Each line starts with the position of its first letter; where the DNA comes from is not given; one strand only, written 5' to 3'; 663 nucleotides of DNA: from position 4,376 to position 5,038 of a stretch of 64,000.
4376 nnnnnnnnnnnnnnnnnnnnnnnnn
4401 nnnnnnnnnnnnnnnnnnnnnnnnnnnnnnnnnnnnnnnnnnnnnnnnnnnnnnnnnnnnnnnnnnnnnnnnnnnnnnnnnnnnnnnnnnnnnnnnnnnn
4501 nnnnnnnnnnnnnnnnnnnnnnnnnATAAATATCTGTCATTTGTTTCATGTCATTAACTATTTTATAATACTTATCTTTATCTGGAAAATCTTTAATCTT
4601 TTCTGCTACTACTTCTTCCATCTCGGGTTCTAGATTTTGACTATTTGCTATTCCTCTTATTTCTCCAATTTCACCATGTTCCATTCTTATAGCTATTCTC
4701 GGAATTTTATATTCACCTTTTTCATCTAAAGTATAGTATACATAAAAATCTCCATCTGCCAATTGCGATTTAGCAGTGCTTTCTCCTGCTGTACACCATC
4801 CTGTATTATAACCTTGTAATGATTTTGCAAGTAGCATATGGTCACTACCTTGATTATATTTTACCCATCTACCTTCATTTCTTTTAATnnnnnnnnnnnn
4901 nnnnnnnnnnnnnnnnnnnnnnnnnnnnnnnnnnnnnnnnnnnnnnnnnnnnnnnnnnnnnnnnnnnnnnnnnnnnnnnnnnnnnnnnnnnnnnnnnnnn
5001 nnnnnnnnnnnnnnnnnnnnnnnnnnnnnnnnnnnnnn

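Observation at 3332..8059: Paralogous pair of large proteins sharing an unknown W-C-T / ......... / EI-E-RGI domain, each tailed with BspA-type leucine-rich repeats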

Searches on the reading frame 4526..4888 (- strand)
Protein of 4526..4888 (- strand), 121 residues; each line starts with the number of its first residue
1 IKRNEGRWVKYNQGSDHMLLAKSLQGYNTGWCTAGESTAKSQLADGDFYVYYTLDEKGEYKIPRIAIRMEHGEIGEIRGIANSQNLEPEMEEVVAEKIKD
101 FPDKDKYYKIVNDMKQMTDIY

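Call 37: search_protein_representatives(alignment_id=A3)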
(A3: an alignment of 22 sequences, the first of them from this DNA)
Query: 22 sequences, 121 profile positions. Proteins with E-value up to 0.001 (for the whole library): 1847; up to 1e-10: 1283; up to 1e-30: 512. The best 150 are listed.
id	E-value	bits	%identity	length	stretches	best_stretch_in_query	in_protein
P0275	3.1e-59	214.6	-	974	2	4-121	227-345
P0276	2.3e-53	195.7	-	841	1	2-121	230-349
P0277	1.7e-52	192.9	-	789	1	2-121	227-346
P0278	9.6e-52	190.5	-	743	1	2-121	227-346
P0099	2.3e-50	186.0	-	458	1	2-121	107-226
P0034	2.5e-50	185.9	-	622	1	2-121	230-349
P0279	1.3e-49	183.6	-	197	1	4-121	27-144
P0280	3.6e-49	182.2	-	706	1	2-121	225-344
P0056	3.1e-48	179.2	-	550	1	2-121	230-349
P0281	1.5e-46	173.7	-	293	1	2-120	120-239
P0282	1.8e-46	173.5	-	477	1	3-121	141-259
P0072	2.9e-46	172.8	-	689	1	3-121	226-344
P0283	4.3e-46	172.2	-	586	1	3-121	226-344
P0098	4.4e-46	172.2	-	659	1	3-121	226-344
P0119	7.5e-46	171.5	-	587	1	2-121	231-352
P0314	4.5e-42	159.3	-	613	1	4-120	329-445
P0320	3.7e-41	156.3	-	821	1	5-121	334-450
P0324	5.2e-41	155.9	-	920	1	4-121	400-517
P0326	5.5e-41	155.8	-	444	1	4-121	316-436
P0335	1.1e-40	154.9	-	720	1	3-120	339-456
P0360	2.8e-39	150.3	-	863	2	4-121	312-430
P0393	1.0e-37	145.2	-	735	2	3-120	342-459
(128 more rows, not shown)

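Call 44: search_protein_families(library=pfam, alignment_id=A4, max_evalue=0.01)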
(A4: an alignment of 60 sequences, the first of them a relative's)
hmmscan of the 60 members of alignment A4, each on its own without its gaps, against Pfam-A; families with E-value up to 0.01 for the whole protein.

A. member 1, P0275 (974 aa): 0 families

B. families by the number of members that match (of 60 scanned): 21 families
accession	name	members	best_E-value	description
PF04399.18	Glutaredoxin2_C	5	3.6e-12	Glutaredoxin 2, C terminal domain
PF14821.11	Thr_synth_N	3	4.3e-05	Threonine synthase N terminus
PF14279.12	HNH_5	2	0.00019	HNH endonuclease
PF23952.1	LRR_EndoS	2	0.0011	Endo-beta-N-acetylglucosaminidase EndoS LRR domain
PF13475.11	DUF4116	1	3.7e-170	Domain of unknown function (DUF4116)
PF13306.12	LRR_5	1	2.2e-08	BspA type Leucine rich repeat region (6 copies)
PF21581.3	SCD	1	3.6e-06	Stromalin conservative domain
PF01030.30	Recep_L_domain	1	1.7e-05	Receptor L domain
PF19184.5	DUF5866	1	0.00011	Family of unknown function (DUF5866)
PF07892.16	DUF1667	1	0.00019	Protein of unknown function (DUF1667)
PF21684.2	PipB2_N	1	0.00022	Secreted effector protein PipB2, N-terminal domain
PF24074.1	DUF7366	1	0.00056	Domain of unknown function (DUF7366)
PF13576.12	Pentapeptide_3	1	0.0011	Pentapeptide repeats (9 copies)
PF20103.6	DUF6493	1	0.0013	Domain of unknown function (DUF6493)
PF18942.5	DUF5689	1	0.0016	Family of unknown function (DUF5689)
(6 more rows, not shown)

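Call 49: find_related_loci(query=A5, collection=genome_contigs, flank=6000)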
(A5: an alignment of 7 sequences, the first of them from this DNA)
Query A5 (121 aa) in genome_contigs; peptide patterns used: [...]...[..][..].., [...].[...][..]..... (x = any residue, [..] = any of these).
227 stretches matched a pattern; 160 encode a relative of the query (tblastn E <= 1e-3); the best 80 are kept; 80 distinct loci.
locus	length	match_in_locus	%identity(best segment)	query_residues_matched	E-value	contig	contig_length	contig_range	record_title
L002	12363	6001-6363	81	1-121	2e-67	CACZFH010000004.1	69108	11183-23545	MAG: uncultured Erysipelotrichaceae bacterium isolate RUG12568 genome assembly, contig: RUG12568_asm_4, whole genome sho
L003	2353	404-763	77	2-121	5e-64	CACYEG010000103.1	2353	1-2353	MAG: uncultured Erysipelotrichaceae bacterium isolate RUG11867 genome assembly, contig: RUG11867_asm_103, whole genome s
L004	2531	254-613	71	2-121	1e-58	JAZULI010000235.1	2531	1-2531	MAG: Bacilli bacterium isolate T1900044913_TS20190379.MAGScoT_cleanbin_000018 SGB_3320_k141_2689137, whole genome shotgu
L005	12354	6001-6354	75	4-121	4e-58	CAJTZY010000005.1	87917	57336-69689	MAG TPA_asm: uncultured Bacilli bacterium isolate MGBC122614 genome assembly, contig: MGBC122614.5, whole genome shotgun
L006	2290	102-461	70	2-121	7e-58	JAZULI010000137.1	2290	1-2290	MAG: Bacilli bacterium isolate T1900044913_TS20190379.MAGScoT_cleanbin_000018 SGB_3320_k141_1134285, whole genome shotgu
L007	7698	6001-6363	77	1-121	2e-56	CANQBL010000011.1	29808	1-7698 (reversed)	MAG: uncultured Bacilli bacterium isolate Lapin-003-2__bin84 genome assembly, contig: Lapin-003-2__NODE_1483_length_2980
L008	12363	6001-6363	77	1-121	2e-56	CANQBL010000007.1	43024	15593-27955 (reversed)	MAG: uncultured Bacilli bacterium isolate Lapin-003-2__bin84 genome assembly, contig: Lapin-003-2__NODE_867_length_43024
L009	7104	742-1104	77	1-121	4e-56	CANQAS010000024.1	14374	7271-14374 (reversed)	MAG: uncultured Bacilli bacterium isolate Lapin-001__bin73 genome assembly, contig: Lapin-001__NODE_4126_length_14374_co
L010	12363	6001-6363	76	1-121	1e-55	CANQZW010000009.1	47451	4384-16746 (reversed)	MAG: uncultured Bacilli bacterium isolate Lapin-016__bin9 genome assembly, contig: Lapin-016__NODE_635_length_47451_cov_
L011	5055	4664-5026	78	1-121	6e-56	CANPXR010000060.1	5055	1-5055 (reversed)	MAG: uncultured Bacilli bacterium isolate Lapin-004__bin62 genome assembly, contig: Lapin-004__NODE_22505_length_5055_co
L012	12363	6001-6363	76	1-121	1e-55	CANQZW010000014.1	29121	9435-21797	MAG: uncultured Bacilli bacterium isolate Lapin-016__bin9 genome assembly, contig: Lapin-016__NODE_1317_length_29121_cov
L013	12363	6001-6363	75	1-121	3e-54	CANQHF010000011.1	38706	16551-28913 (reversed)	MAG: uncultured Bacilli bacterium isolate Lapin-030__bin25 genome assembly, contig: Lapin-030__NODE_1514_length_38706_co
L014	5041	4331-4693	73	1-121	3e-52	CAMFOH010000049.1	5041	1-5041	MAG: uncultured Mollicutes bacterium isolate ERR2020022_bin.3_metaWRAP_v1.3_MAG genome assembly, contig: ERZ10552055.281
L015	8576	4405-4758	68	5-120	5e-50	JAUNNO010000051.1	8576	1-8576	MAG: bacterium isolate S32M_St_metabat_59 NODE_5099_length_8576_cov_9.167351, whole genome shotgun sequence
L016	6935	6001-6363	60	1-121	2e-48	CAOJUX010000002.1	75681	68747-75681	MAG TPA_asm: uncultured Erysipelotrichaceae bacterium isolate SRR17684644_bin.2_metawrap_v1.3_MAG genome assembly, conti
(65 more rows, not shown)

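Call 52: search_protein_families(library=pfam, proteins=[P0324, P0314, P0320, P0335, P0393, P0360, P0326, P0275], max_evalue=0.01)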
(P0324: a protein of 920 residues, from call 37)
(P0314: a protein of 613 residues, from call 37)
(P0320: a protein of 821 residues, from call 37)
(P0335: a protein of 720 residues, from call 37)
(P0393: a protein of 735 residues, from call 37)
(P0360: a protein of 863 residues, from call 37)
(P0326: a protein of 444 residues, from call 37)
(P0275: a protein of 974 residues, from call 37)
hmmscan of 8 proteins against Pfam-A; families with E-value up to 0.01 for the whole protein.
P0324 (920 aa): 2 families
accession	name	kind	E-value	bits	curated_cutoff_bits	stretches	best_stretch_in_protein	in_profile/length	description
PF21581.3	SCD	-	3.6e-06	27.6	27.5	0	788-825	5-42/75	Stromalin conservative domain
PF25296.1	Decapeptide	-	0.0099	16.2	45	0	710-771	12-73/74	Decapeptide repeat region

P0314 (613 aa): 0 families

P0320 (821 aa): 0 families

P0335 (720 aa): 0 families

P0393 (735 aa): 0 families

P0360 (863 aa): 0 families

P0326 (444 aa): 0 families

P0275 (974 aa): 0 families

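Call 59: find_related_loci(query=A5, collection=viral_contigs, flank=8000)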
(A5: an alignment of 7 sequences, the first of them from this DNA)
Query A5 (121 aa) in viral_contigs; peptide patterns used: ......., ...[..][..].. (x = any residue, [..] = any of these).
154 stretches matched a pattern; 49 encode a relative of the query (tblastn E <= 1e-3); 49 distinct loci.
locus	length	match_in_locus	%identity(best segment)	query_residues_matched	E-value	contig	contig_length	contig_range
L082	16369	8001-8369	51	1-120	2e-41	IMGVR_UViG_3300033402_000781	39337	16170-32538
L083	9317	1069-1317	45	20-107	3e-16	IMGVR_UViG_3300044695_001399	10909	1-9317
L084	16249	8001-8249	44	20-107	3e-16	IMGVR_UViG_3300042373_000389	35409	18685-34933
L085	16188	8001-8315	36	20-119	3e-16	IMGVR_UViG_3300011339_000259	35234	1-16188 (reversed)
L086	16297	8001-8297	39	8-107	1e-13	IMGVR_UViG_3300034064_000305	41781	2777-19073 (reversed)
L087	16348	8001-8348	34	4-120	3e-13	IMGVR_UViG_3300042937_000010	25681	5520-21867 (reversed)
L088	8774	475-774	38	2-105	4e-13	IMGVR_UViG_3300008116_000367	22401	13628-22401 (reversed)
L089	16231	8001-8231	45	29-107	4e-13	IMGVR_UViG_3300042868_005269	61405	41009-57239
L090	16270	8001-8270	39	29-120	5e-13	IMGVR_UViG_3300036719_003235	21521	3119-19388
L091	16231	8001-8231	42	29-107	8e-13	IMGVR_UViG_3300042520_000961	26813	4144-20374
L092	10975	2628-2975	33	4-120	7e-13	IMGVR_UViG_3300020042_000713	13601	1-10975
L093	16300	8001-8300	38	2-105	5e-13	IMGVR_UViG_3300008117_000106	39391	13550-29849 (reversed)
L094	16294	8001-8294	36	2-107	9e-13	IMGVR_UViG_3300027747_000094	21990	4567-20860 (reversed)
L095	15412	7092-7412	36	8-116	2e-12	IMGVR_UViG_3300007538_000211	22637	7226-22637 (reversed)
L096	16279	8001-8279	36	4-94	7e-12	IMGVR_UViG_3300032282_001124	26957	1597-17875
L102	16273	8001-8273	35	28-120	2e-11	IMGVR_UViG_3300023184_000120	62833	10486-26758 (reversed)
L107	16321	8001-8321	35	2-107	8e-11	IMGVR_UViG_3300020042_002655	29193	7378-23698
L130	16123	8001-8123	49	31-76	3e-7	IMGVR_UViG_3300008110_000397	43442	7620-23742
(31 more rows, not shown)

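Call 62: search_protein_families(library=pfam, proteins=[L084:1914-12011:+, L102:1047-12050:+, L107:3594-12188:+], max_evalue=0.001)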
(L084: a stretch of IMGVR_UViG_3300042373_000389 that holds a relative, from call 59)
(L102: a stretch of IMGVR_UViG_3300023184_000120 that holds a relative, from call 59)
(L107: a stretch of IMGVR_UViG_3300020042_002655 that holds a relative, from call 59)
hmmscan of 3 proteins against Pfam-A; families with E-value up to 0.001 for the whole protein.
L084:1914-12011:+ (3366 aa): 1 family
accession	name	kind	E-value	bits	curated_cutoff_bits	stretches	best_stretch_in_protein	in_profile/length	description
PF18857.6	LPD38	-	1.6e-28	100.5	27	1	3074-3251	1-188/189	Large polyvalent protein associated domain 38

L102:1047-12050:+ (3668 aa): 1 family
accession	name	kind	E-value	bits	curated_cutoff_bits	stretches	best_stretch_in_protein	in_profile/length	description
PF18857.6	LPD38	-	9.1e-26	91.5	27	1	3372-3550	1-189/189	Large polyvalent protein associated domain 38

L107:3594-12188:+ (2865 aa): 1 family
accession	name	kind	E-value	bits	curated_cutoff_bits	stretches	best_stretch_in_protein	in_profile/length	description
PF18857.6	LPD38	-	2.8e-30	106.3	27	1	2571-2750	1-189/189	Large polyvalent protein associated domain 38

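Call 73: search_protein_families(library=phrogs, proteins=[L107:1-1032:+, L107:1045-3591:+, L107:3594-12188:+, L107:12323-15223:-, L130:827-2293:+, L130:2300-3964:+, L130:5029-7464:+, L130:7482-9755:+, L130:9667-13971:+], max_evalue=0.00001)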
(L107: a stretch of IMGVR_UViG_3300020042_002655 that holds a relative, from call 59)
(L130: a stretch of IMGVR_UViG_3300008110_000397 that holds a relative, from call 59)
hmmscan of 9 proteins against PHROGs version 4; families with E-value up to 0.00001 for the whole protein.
L107:1-1032:+ (344 aa): 0 families

L107:1045-3591:+ (849 aa): 12 families
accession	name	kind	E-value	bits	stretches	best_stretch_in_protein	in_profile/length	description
phrog_2013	-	tail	3.7e-25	89.7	1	109-282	444-606/657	lytic tail protein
phrog_669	-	lysis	6.6e-21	74.4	1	56-261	838-1050/1946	endolysin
phrog_14342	-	tail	3.5e-20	73.8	1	123-260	131-268/272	lytic tail fiber protein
phrog_28504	-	tail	7.6e-20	72.2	1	98-260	205-356/597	lytic tail fiber protein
phrog_342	-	head and packaging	1.9e-18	67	1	132-285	13-168/1235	internal virion protein with endolysin domain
phrog_13449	-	other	3.3e-15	57.3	1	133-268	6-134/269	transglycosylase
phrog_21143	-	tail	2.7e-11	43.5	1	132-234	2-104/576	lytic tail fiber protein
phrog_12507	-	other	4.4e-10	40.9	1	133-231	9-108/260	transglycosylase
phrog_28014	-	unknown function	2.7e-09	38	1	146-233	46-134/224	-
phrog_1044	-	lysis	1e-07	31.6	1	165-250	258-341/900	endolysin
phrog_36437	-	unknown function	1.6e-07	31.9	1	166-237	262-336/374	-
phrog_2533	-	unknown function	2.1e-07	30.4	1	144-271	755-886/1130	-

L107:3594-12188:+ (2865 aa): 1 family
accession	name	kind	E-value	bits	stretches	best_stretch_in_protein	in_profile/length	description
phrog_18222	-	unknown function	1.4e-25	90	1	2337-2855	1585-2113/2118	-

L107:12323-15223:- (967 aa): 4 families
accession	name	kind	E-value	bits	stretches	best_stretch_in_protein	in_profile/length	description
phrog_25314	-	unknown function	1.9e-97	328.6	1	52-850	67-880/1010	-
phrog_8841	-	DNA, RNA and nucleotide metabolism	2.2e-28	100.3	1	382-774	91-463/633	DNA primase/helicase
phrog_2478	-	DNA, RNA and nucleotide metabolism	4e-10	39.4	1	47-195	50-202/854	DNA polymerase/primase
phrog_10514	-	DNA, RNA and nucleotide metabolism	3.3e-06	26.6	1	6-205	7-188/750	DNA primase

L130:827-2293:+ (489 aa): 1 family
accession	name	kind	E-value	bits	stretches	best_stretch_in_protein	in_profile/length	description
phrog_4287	-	DNA, RNA and nucleotide metabolism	3.3e-12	47.3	0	11-309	6-266/392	DNA ejection protein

L130:2300-3964:+ (555 aa): 0 families

L130:5029-7464:+ (812 aa): 0 families

L130:7482-9755:+ (758 aa): 0 families

L130:9667-13971:+ (1435 aa): 3 families
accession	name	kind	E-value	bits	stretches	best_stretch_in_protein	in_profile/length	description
phrog_18222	-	unknown function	1.5e-36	126.3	1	760-1303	1461-1987/2118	-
phrog_9854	-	unknown function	3.2e-31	108.9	1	758-1415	966-1621/1636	-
phrog_2563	-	unknown function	2.5e-16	61.3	1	403-534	22-130/134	-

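Call 86: search_solved_structures(query=A6, max_evalue=10, show_alignments=3)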
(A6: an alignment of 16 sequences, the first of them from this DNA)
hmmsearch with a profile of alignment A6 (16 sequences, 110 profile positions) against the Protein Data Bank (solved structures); distinct sequences matched with E-value up to 10: 4.
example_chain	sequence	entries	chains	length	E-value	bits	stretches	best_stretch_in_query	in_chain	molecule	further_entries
2ebw_A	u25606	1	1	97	0.054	16.7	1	40-71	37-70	DNA repair protein REV1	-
2f07_A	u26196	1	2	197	0.56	13.5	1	37-73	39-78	YvdT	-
9e6q_AN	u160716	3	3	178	1.5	12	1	55-101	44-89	Large ribosomal subunit protein uL16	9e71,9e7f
7jnn_A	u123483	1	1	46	3.6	10.8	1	19-50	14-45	SlD26 plant defensin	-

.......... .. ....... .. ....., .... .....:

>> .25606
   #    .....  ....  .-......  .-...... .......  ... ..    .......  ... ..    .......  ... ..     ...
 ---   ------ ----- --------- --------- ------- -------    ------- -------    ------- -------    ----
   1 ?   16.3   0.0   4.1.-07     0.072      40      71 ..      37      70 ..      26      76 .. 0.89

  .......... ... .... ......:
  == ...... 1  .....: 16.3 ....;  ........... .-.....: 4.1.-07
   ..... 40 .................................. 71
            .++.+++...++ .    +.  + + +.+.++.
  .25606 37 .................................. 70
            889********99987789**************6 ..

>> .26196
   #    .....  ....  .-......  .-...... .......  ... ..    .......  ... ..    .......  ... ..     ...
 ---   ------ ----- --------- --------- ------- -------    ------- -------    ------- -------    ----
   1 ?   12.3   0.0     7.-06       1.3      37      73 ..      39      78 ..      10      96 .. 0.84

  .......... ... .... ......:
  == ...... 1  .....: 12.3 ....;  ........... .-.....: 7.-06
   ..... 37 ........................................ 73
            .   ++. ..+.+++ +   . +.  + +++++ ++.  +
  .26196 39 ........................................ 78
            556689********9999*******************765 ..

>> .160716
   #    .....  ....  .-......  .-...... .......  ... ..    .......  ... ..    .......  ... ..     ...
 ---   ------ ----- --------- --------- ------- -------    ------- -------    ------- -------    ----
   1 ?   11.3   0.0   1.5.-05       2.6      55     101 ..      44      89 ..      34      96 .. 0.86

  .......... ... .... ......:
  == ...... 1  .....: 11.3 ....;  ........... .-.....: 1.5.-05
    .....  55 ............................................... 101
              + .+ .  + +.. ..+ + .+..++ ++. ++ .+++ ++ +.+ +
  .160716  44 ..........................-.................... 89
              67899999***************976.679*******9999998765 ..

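Call 112: search_protein_families(library=phrogs, proteins=[L082:3-1436:+, L082:1449-2402:+, L082:2524-3882:+, L082:4202-6574:-, L082:6574-6936:-, L082:10093-11121:+, L082:11307-12917:-, L082:13011-14051:-, L082:14041-16368:-], max_evalue=0.00001)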
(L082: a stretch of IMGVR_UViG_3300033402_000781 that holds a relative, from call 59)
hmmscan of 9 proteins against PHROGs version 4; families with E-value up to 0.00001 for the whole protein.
L082:3-1436:+ (478 aa): 3 families
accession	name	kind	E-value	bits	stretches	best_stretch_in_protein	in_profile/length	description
phrog_249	-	moron, auxiliary metabolic gene and host takeover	4e-20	73.5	1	165-342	110-281/380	porphyrin biosynthesis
phrog_16448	-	other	2e-15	57.1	1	182-349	445-604/680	ATPase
phrog_10371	-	DNA, RNA and nucleotide metabolism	8.5e-06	25.2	0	143-267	280-401/683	DNA helicase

L082:1449-2402:+ (318 aa): 0 families

L082:2524-3882:+ (453 aa): 2 families
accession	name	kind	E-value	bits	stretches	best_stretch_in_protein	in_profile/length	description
phrog_95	-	integration and excision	1.7e-59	203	1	29-376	82-436/651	integrase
phrog_125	-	DNA, RNA and nucleotide metabolism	8.8e-16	59.2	1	28-236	13-189/254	DNA invertase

L082:4202-6574:- (791 aa): 6 families
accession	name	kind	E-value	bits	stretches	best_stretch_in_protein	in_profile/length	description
phrog_4871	-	other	1e-146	491.4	1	150-787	99-751/764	ATP-dependent protease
phrog_5846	-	DNA, RNA and nucleotide metabolism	4.2e-12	47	0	507-629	18-121/380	clamp loader of DNA polymerase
phrog_168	-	DNA, RNA and nucleotide metabolism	5.9e-09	37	1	535-741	42-195/314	clamp loader of DNA polymerase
phrog_4339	-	unknown function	1.1e-07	32.4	0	539-576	55-89/552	-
phrog_11838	-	DNA, RNA and nucleotide metabolism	1.3e-07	32.2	0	538-620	43-116/420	clamp loader of DNA polymerase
phrog_1297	-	other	7e-07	29.6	0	538-651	28-144/356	ATPase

L082:6574-6936:- (121 aa): 0 families

L082:10093-11121:+ (343 aa): 2 families
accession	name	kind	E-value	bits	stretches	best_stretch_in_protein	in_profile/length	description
phrog_1423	-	DNA, RNA and nucleotide metabolism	8.8e-77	260.2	1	9-301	107-379/1040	Reverse transcriptase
phrog_2825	-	DNA, RNA and nucleotide metabolism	2.4e-07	31.3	1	130-325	112-276/336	polymerase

L082:11307-12917:- (537 aa): 2 families
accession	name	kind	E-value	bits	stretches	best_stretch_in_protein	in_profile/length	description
phrog_95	-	integration and excision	2e-86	292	1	1-515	88-582/651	integrase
phrog_125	-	DNA, RNA and nucleotide metabolism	1.3e-25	91.5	1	1-158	20-156/254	DNA invertase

L082:13011-14051:- (347 aa): 0 families

L082:14041-16368:- (776 aa): 0 families
